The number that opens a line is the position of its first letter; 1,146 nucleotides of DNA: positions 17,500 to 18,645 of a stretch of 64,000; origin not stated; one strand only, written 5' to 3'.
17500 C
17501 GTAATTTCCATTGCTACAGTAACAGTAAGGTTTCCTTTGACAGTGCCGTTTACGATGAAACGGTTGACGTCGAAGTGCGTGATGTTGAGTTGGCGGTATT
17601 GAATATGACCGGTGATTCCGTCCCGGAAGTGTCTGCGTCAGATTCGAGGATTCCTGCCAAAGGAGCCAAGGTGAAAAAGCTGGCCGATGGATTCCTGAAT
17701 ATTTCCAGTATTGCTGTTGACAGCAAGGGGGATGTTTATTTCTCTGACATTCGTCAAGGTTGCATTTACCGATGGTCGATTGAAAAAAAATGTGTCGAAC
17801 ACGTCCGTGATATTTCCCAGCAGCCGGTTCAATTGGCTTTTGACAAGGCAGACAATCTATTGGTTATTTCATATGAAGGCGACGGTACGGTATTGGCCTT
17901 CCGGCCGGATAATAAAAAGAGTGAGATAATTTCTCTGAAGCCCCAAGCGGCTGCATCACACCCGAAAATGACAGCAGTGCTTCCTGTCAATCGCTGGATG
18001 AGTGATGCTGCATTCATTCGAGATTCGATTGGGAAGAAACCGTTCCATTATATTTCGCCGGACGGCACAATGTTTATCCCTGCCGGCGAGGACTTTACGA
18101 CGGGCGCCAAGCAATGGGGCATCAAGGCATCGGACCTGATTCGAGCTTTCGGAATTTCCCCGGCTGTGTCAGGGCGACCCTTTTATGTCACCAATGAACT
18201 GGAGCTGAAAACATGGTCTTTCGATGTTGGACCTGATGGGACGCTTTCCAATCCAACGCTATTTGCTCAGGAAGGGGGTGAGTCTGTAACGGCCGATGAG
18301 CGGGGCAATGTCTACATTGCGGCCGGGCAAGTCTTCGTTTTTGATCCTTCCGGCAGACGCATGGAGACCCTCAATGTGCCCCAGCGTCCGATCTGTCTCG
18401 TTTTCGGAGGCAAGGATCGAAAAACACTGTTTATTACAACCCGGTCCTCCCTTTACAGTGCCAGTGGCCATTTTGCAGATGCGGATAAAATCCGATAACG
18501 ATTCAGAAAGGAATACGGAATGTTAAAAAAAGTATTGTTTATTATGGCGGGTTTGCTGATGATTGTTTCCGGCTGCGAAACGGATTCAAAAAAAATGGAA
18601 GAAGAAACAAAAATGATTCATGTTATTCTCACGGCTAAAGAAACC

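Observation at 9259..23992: Beta-1,3/1,6-glucan plus alpha-mannan type degradative cluster (fungal-wall/laminarin-like), including an unusual GH55-like::SGL-propeller fusion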

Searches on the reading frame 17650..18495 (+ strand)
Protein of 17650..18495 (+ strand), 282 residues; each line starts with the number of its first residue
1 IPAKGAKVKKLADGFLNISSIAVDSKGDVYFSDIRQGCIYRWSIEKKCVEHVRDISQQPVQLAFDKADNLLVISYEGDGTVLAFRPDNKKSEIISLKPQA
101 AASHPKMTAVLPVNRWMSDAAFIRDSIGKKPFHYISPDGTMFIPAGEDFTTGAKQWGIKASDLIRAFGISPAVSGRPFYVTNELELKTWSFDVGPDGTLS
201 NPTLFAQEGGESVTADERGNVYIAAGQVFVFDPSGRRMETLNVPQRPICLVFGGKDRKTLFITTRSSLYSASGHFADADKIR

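Call 49: search_solved_structures(query=A2, max_evalue=0.001, show_alignments=5)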
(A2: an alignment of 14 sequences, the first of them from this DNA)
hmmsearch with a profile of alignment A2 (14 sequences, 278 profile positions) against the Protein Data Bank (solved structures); distinct sequences matched with E-value up to 0.001: 29.
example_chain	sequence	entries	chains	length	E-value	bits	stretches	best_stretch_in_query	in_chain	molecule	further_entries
3e5z_A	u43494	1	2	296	1e-11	47.6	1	210-275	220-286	putative Gluconolactonase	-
6qsd_A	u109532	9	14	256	2.5e-11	46.3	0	16-44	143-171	Pizza6S | Pizza6-S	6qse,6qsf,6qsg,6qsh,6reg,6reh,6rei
6f0t_A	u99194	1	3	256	2.9e-11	46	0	16-44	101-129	Pizza6-SFW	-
3wwa_A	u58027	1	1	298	1.4e-10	43.9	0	19-84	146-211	Pizza7H protein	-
6rej_A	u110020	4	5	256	1.5e-10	43.7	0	16-83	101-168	Pizza6-SH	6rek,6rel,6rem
6ren_A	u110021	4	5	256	1.6e-10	43.7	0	16-84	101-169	3fPizza6-SH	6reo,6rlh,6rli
7plb_A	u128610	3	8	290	2.4e-10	43.1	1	174-268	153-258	Smp-30/Cgr1 family protein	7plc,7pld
7zpw_A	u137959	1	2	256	8.6e-10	41.2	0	16-86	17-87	Pizza6-TSK-TSH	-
7zqg_A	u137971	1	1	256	1.6e-09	40.4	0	17-84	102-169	Pizza6-KSH-TSH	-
7zq2_A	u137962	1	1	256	2.1e-09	39.9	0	18-85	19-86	Pizza6-RSH-TSH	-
3ww9_A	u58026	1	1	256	2.6e-09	39.7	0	19-43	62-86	pizza6 protein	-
7zpz_A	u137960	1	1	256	2.7e-09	39.6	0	17-85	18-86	Pizza6-TSR-TSH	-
7zph_A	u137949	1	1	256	2.7e-09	39.6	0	19-86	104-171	Pizza6-TNK-RSH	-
6f0s_A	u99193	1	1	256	4.1e-09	39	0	16-84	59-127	Pizza6-SYW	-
7zcj_A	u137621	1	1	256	1.6e-08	37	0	19-85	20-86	Pizza6-TNH-TSH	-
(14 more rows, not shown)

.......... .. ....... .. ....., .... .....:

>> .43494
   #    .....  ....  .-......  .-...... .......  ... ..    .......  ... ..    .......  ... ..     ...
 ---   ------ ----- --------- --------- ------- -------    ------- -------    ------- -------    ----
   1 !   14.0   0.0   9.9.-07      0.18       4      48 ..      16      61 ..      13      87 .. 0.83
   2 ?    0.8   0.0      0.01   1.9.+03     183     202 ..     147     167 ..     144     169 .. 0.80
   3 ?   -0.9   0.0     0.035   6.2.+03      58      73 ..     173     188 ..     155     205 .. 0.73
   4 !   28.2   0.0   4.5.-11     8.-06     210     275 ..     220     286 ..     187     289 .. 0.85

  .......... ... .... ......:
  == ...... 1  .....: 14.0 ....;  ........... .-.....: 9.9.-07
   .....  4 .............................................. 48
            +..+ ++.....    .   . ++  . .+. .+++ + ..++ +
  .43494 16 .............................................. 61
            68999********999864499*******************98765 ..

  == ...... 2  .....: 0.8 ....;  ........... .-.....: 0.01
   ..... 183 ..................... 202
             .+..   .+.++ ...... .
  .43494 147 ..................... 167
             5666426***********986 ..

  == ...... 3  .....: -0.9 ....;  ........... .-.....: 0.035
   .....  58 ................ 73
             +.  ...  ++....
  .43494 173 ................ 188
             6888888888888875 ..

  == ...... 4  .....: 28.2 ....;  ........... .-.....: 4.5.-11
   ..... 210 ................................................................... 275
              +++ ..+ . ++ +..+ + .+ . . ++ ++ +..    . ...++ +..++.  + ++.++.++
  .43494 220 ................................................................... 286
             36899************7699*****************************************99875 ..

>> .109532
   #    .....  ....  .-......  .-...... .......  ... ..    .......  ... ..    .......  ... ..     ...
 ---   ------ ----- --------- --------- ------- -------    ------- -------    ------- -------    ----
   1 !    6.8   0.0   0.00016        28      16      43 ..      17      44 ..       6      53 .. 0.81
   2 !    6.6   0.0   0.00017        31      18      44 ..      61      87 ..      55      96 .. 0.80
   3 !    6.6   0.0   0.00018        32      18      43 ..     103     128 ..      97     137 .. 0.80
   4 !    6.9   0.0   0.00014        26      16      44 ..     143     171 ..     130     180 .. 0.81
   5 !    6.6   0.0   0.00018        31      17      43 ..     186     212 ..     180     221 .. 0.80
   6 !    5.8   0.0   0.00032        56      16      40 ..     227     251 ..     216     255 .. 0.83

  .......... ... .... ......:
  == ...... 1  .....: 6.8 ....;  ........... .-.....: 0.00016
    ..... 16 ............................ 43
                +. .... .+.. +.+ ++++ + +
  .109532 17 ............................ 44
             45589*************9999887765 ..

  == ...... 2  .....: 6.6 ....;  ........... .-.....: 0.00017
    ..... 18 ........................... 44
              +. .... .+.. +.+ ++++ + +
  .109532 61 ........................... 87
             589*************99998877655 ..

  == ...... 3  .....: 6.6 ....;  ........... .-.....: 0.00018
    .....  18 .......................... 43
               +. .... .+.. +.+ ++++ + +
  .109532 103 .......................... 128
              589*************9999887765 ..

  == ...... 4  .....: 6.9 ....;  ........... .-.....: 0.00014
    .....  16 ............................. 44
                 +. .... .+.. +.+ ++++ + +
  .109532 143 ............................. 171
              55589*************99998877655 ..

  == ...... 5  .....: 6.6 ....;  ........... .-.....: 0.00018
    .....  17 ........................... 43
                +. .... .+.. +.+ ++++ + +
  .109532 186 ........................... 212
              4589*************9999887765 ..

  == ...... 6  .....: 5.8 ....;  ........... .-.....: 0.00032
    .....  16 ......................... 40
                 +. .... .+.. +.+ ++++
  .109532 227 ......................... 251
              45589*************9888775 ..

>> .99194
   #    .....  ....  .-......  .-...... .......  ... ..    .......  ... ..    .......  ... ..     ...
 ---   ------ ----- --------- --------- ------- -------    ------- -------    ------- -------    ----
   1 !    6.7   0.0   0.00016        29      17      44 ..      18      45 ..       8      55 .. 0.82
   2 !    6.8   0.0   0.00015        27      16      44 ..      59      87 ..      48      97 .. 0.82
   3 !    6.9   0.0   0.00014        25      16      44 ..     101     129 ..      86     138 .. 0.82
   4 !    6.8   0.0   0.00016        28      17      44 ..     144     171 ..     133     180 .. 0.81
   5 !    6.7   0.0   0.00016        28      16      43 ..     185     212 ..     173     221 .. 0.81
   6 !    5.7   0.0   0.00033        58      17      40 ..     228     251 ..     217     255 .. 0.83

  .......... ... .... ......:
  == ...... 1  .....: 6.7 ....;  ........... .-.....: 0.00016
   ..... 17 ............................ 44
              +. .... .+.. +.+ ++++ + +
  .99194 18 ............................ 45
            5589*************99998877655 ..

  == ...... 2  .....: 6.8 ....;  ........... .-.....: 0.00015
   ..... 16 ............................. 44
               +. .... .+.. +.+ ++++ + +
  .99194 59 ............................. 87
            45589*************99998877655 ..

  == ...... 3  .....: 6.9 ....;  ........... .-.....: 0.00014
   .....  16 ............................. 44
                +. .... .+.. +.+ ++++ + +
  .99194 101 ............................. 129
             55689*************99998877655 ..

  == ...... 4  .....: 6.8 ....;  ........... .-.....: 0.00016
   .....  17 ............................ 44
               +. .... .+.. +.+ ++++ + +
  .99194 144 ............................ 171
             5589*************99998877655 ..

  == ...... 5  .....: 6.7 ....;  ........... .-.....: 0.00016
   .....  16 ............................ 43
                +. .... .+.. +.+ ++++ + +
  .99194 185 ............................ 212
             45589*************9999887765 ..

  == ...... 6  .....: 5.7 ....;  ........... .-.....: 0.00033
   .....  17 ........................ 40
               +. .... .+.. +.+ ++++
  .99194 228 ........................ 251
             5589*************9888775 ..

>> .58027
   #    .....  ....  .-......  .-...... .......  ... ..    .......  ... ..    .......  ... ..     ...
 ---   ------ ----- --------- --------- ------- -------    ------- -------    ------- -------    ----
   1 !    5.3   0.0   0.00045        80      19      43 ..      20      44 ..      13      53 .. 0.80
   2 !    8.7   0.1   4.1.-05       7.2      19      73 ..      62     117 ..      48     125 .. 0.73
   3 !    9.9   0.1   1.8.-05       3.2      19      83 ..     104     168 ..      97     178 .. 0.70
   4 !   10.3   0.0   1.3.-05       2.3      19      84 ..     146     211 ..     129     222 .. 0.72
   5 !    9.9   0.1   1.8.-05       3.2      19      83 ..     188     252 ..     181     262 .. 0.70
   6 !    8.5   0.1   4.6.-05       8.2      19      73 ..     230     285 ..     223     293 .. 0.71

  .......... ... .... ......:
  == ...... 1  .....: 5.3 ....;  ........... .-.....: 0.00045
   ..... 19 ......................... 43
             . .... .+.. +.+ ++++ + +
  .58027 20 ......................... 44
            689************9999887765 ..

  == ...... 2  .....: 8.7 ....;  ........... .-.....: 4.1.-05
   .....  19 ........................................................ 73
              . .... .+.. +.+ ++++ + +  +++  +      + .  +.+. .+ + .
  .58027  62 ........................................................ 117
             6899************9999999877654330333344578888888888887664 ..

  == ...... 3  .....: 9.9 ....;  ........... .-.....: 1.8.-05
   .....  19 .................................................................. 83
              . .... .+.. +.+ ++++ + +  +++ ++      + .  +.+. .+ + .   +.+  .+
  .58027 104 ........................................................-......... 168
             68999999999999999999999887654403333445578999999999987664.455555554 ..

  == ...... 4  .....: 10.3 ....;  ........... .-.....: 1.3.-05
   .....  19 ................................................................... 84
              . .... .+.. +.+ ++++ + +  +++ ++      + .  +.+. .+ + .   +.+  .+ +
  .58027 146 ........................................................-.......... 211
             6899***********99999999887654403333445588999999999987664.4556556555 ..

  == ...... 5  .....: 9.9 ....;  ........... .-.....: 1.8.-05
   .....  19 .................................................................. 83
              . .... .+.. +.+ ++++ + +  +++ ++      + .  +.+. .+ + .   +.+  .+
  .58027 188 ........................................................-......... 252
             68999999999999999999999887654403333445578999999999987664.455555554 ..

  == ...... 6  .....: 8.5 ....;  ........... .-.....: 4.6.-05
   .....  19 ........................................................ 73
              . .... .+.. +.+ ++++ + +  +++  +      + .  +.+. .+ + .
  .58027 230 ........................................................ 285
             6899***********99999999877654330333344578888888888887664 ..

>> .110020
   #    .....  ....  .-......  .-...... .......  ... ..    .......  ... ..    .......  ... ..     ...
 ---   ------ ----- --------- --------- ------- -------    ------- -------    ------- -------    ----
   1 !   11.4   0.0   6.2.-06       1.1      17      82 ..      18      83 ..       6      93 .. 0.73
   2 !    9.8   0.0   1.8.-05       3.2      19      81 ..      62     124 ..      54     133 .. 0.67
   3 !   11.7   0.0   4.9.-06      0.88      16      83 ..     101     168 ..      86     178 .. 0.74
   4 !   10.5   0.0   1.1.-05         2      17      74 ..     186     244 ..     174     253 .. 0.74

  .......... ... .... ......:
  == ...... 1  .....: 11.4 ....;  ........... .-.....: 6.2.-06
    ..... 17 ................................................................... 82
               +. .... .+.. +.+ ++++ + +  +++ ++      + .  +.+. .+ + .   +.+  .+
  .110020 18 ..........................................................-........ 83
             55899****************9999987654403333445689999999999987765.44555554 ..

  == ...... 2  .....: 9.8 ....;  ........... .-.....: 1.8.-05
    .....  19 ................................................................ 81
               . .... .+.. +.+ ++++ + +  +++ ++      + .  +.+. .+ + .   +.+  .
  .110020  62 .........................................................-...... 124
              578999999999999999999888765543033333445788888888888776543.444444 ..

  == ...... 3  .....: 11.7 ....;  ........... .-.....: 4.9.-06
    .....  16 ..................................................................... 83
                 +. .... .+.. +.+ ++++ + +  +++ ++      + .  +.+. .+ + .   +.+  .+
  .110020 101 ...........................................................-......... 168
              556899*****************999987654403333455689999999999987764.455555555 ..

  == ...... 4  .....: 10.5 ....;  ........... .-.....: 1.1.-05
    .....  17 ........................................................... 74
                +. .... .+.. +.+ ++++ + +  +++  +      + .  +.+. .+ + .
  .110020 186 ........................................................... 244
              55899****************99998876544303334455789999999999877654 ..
